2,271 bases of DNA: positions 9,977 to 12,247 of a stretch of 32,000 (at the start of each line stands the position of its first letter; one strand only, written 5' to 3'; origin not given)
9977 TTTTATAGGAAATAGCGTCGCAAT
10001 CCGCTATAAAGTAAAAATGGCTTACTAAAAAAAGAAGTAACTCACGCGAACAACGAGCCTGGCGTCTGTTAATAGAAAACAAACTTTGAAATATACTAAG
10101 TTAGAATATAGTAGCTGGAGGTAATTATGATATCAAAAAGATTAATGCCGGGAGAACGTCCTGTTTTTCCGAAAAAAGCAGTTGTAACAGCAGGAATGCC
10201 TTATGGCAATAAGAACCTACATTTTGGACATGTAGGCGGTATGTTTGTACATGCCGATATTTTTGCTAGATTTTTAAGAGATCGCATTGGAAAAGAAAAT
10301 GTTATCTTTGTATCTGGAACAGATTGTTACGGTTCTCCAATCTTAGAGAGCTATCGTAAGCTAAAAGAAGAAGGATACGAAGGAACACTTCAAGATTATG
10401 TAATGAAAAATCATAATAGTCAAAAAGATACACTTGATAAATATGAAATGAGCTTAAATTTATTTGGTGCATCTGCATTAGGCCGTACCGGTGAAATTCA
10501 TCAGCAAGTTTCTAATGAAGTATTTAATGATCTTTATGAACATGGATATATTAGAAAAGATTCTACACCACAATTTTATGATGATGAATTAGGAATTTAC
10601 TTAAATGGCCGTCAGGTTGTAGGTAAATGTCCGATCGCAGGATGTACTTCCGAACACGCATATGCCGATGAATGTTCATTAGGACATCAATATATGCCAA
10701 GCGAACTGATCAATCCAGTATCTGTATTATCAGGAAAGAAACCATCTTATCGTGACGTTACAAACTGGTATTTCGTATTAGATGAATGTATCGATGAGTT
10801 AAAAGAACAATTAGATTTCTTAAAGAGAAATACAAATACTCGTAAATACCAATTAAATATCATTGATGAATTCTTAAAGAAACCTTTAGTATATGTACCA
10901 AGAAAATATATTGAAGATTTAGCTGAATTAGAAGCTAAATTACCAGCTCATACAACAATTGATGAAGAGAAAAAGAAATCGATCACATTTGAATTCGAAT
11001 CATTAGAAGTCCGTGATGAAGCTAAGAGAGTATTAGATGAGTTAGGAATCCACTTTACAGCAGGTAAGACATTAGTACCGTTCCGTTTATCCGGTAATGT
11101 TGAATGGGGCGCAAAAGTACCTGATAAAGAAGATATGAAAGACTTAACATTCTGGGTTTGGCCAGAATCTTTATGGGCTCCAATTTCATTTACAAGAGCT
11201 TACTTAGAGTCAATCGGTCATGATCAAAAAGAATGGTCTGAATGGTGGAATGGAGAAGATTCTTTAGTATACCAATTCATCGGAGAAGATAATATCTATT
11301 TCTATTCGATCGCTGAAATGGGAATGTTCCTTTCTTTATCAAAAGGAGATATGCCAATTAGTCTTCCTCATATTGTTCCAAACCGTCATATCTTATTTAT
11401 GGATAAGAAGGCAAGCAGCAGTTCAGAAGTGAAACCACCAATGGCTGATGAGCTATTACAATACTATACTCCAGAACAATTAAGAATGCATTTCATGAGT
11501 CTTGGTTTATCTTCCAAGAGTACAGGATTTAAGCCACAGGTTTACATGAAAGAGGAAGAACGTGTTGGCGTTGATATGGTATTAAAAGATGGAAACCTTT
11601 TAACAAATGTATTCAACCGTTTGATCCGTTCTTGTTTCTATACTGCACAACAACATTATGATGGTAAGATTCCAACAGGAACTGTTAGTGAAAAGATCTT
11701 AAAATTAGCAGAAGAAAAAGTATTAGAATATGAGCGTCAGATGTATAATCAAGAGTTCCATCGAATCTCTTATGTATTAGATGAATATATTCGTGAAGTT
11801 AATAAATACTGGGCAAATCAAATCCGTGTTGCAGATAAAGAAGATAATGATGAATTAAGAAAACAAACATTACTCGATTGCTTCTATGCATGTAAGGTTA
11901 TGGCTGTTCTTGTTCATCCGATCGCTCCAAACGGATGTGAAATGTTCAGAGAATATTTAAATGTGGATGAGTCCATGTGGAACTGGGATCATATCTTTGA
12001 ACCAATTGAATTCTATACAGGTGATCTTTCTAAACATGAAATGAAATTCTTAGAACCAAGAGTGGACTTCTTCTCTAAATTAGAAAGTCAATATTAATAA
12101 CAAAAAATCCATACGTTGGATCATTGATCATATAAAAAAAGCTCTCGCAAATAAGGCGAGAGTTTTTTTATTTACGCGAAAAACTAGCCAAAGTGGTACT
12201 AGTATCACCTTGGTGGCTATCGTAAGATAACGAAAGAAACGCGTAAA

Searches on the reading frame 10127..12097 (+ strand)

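Call 65: search_protein_families(library=ncbifam, proteins=[window:10127-12097:+], max_evalue=1e-8)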
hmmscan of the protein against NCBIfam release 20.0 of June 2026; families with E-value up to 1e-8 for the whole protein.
window:10127-12097:+ (656 aa): 7 families
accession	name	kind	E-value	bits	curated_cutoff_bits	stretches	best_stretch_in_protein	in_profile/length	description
NF001100.0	PRK00133.1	equivalog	3.7e-74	250.5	587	2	16-254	5-227/676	methionine--tRNA ligase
TIGR00398.1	metG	equivalog_domain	4.4e-60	203.9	336.35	2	19-253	2-223/530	methionine--tRNA ligase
NF008900.0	PRK12267.1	equivalog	6.4e-23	81.1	598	2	324-647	210-511/648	methionine--tRNA ligase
NF008863.0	PRK11893.2-5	equivalog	1.5e-17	63.3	551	1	16-229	5-207/531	methionine--tRNA ligase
NF008859.0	PRK11893.2-1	equivalog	5.2e-16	58.6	553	1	17-241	3-215/498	methionine--tRNA ligase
NF008861.0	PRK11893.2-3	equivalog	8.5e-14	51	633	1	16-197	5-177/496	methionine--tRNA ligase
NF008957.0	PRK12300.1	subfamily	9.2e-09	33.8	677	0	16-106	32-117/946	leucine--tRNA ligase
